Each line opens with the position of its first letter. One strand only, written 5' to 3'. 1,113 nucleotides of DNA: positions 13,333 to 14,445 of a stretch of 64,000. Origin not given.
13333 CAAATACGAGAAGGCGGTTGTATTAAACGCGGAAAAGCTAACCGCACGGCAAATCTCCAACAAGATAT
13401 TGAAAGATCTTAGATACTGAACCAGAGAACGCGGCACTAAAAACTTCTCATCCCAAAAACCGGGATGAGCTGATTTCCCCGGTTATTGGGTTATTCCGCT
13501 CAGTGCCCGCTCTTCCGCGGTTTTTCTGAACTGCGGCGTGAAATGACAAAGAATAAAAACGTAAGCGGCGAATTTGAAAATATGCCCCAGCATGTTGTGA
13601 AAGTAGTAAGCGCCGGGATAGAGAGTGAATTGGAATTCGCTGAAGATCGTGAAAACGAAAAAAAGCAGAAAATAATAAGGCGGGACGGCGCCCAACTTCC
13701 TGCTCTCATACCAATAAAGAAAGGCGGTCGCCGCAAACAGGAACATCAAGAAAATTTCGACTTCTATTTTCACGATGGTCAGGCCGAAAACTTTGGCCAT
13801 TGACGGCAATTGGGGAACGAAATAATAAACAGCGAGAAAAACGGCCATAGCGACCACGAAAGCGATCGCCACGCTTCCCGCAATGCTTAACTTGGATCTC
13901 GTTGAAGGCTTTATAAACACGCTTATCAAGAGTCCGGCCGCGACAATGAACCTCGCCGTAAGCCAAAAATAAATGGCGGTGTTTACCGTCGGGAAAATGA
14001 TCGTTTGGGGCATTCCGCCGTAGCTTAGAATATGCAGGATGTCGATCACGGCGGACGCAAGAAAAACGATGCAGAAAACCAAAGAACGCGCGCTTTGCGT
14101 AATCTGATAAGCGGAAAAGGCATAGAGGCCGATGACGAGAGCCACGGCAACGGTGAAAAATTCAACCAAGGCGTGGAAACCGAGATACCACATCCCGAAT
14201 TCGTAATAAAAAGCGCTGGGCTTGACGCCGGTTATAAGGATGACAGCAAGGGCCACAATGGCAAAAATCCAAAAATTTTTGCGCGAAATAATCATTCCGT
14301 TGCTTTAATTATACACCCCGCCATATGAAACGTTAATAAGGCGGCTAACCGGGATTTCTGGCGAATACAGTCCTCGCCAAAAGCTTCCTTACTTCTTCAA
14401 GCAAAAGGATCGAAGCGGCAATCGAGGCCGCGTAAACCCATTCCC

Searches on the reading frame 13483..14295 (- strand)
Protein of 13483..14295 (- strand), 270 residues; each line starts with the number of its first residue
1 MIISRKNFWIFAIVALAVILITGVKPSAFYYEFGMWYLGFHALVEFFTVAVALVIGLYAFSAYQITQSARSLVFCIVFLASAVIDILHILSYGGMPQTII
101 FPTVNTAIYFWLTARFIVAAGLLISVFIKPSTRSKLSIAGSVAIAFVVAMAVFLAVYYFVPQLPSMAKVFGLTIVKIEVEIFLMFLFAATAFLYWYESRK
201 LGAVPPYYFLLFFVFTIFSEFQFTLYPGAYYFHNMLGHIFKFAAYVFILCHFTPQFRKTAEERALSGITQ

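Call 6: search_protein_families(library=pfam, proteins=[window:13483-14295:-])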
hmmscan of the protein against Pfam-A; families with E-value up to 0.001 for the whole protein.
window:13483-14295:- (270 aa): 1 family
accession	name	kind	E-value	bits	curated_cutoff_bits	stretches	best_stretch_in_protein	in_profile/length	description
PF17159.10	MASE3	-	4.6e-42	144.6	31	1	37-249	6-215/226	Membrane-associated sensor domain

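Call 9: search_protein_families(library=ncbifam, proteins=[window:13483-14295:-], max_evalue=0.01)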
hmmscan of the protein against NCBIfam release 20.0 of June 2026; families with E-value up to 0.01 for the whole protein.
window:13483-14295:- (270 aa): 1 family
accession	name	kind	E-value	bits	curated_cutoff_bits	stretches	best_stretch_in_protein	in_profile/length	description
NF047874.1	MASE3_PAS_HK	subfamily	4.2e-23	82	560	1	37-249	12-220/655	MASE3 domain-containing sensor histidine kinase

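Call 13: find_encoding_contigs(protein=window:13483-14295:-, flank=10000, max_places=10)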
Protein window:13483-14295:- (270 aa): 20 contigs read that carry it; 10 places shown.
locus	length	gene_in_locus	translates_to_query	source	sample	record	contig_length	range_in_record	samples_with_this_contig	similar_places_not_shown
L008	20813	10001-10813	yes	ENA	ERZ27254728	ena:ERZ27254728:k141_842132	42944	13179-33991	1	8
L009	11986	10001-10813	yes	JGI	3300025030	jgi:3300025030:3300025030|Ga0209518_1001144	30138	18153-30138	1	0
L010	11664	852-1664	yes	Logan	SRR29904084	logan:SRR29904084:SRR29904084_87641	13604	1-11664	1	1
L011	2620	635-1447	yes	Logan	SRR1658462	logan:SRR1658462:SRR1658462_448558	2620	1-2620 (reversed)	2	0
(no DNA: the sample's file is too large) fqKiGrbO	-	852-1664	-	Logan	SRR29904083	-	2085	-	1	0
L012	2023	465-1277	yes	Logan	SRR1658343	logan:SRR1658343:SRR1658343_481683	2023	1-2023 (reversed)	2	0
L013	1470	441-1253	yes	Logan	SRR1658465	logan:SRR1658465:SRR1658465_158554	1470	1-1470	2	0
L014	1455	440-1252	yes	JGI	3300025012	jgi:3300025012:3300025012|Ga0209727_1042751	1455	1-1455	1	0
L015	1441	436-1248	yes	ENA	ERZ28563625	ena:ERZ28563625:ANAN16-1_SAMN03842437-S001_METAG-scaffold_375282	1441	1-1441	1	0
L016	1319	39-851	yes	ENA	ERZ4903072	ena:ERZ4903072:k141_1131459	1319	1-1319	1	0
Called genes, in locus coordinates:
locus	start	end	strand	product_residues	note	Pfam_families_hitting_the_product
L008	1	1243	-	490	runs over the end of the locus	PF01943:Polysacc_synt, PF03023:MurJ, PF13440:Polysacc_synt_3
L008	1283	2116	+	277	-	PF13462:Thioredoxin_4, PF01323:DSBA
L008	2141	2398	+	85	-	PF01541:GIY-YIG, PF10544:T5orf172 (weak)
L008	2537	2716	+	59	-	-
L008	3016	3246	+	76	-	PF00462:Glutaredoxin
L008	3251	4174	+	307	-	PF01134:GIDA (faint), PF01266:DAO (faint), PF03486:HI0933_like (faint), PF07992:Pyr_redox_2, PF12831:FAD_oxidored (weak), PF13738:Pyr_redox_3, PF00070:Pyr_redox (weak)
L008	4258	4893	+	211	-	PF13483:Lactamase_B_3, PF12706:Lactamase_B_2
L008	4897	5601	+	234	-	PF03462:PCRF, PF00472:RF-1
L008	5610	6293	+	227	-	PF00931:NB-ARC (faint), PF00005:ABC_tran, PF13304:AAA_21 (faint)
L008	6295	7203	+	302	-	PF18075:FtsX_ECD, PF02687:FtsX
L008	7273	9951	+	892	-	PF00690:Cation_ATPase_N, PF00122:E1-E2_ATPase, PF13246:Cation_ATPase, PF00702:Hydrolase, PF08282:Hydrolase_3 (faint), PF00689:Cation_ATPase_C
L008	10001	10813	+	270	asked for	PF17159:MASE3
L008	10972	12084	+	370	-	-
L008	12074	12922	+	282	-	-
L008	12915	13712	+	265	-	PF19866:DUF6339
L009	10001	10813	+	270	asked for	PF17159:MASE3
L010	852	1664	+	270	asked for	PF17159:MASE3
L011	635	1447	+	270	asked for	PF17159:MASE3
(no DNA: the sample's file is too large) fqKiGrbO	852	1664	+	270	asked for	PF17159:MASE3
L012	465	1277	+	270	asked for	PF17159:MASE3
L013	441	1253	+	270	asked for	PF17159:MASE3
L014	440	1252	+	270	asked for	PF17159:MASE3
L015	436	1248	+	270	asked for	PF17159:MASE3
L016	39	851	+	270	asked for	PF17159:MASE3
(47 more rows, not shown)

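Call 23: find_homologous_proteins(query=window:13483-14295:-)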
Query window:13483-14295:- (270 aa): 5 proteins with E <= 0.001 among 3040 candidates.
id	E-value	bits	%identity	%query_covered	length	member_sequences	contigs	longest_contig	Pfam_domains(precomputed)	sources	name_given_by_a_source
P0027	1.2e-155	535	100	95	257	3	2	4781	PF17159.11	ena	-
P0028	1.8e-119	417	74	97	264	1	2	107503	PF17159.11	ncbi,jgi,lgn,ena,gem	-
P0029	5.2e-119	415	74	97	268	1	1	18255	PF17159.11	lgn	-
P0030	6.0e-15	74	36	84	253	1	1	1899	PF17159.11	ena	-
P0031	1.2e-6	47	31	77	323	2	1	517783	PF17159.11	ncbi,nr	ncbi:MAG: hypothetical protein N3B14_02960 [Thermoleophilia bacterium]|nr:hypothetical protein [Ther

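Call 24: find_encoding_contigs(protein=P0028, flank=10000, max_places=3)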
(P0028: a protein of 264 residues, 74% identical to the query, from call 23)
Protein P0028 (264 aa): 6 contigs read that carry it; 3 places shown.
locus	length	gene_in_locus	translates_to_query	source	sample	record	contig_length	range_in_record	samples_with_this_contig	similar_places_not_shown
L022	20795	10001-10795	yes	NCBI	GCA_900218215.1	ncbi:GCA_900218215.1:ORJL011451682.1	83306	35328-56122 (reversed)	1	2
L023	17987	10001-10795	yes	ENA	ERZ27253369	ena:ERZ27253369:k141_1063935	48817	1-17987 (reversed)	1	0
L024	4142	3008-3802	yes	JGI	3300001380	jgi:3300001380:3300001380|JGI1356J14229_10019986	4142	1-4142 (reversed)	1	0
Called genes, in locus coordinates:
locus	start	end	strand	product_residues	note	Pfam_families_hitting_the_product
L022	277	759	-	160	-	PF06210:DUF1003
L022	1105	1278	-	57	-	-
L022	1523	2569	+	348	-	PF04055:Radical_SAM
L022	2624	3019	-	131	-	PF05014:Nuc_deoxyrib_tr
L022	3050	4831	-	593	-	PF00009:GTP_EFTU, PF01926:MMR_HSR1, PF22042:EF-G_D2 (weak), PF03144:GTP_EFTU_D2, PF00679:EFG_C, PF21018:BipA_C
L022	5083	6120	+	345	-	PF01979:Amidohydro_1, PF12890:DHOase (faint)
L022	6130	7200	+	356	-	PF01180:DHO_dh, PF01207:Dus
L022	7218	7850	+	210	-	PF00156:Pribosyltran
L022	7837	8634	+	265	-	PF00215:OMPdecase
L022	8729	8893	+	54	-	-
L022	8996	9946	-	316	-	PF03724:META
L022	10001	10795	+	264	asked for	PF17159:MASE3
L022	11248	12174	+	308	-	-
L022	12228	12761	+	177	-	PF00717:Peptidase_S24 (weak)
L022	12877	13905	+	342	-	PF12389:Peptidase_M73 (weak)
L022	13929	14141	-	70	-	-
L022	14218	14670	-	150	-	PF06725:3D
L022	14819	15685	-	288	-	PF00551:Formyl_trans_N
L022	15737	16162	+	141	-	PF05014:Nuc_deoxyrib_tr (weak)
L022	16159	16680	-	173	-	PF01327:Pep_deformylase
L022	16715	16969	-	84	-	-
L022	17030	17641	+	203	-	PF02777:Sod_Fe_C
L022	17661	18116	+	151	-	-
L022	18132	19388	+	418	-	PF22694:CtpB_N-like (weak), PF00595:PDZ, PF13180:PDZ_2, PF17820:PDZ_6, PF03572:Peptidase_S41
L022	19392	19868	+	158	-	PF01281:Ribosomal_L9_N, PF03948:Ribosomal_L9_C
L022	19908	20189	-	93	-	PF01016:Ribosomal_L27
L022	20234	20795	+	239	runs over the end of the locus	PF03104:DNA_pol_B_exo1 (faint), PF13482:RNase_H_2, PF10108:DNA_pol_B_exo2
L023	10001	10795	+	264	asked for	PF17159:MASE3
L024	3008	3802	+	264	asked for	PF17159:MASE3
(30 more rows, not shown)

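Call 25: find_encoding_contigs(protein=P0029, flank=10000, max_places=3)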
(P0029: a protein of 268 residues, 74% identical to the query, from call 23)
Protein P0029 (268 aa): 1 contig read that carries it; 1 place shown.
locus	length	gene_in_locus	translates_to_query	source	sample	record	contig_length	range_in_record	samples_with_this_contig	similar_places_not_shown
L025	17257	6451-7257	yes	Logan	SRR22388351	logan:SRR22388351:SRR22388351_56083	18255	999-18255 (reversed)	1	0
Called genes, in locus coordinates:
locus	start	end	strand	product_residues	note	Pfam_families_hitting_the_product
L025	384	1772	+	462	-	PF06689:zf-C4_ClpX, PF00493:MCM, PF00004:AAA, PF07724:AAA_2, PF07728:AAA_5 (weak), PF13401:AAA_22 (faint), PF10431:ClpB_D2-small (weak)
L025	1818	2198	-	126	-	-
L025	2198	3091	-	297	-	PF00892:EamA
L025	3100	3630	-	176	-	PF04229:GrpB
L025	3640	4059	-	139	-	-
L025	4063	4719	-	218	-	PF00300:His_Phos_1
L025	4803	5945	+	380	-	PF26514:DUF8173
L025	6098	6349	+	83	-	-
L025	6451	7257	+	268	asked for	PF17159:MASE3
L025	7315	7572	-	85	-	-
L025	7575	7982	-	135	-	-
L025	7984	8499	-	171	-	PF13238:AAA_18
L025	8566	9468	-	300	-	PF01636:APH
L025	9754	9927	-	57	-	-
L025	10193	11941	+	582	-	PF26549:Tricorn_N (faint)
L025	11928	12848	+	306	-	PF13354:Beta-lactamase2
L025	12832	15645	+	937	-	-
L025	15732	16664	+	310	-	-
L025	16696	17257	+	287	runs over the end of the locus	-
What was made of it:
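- The interval is a hotspot with several different inserts (calls 24, 25).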
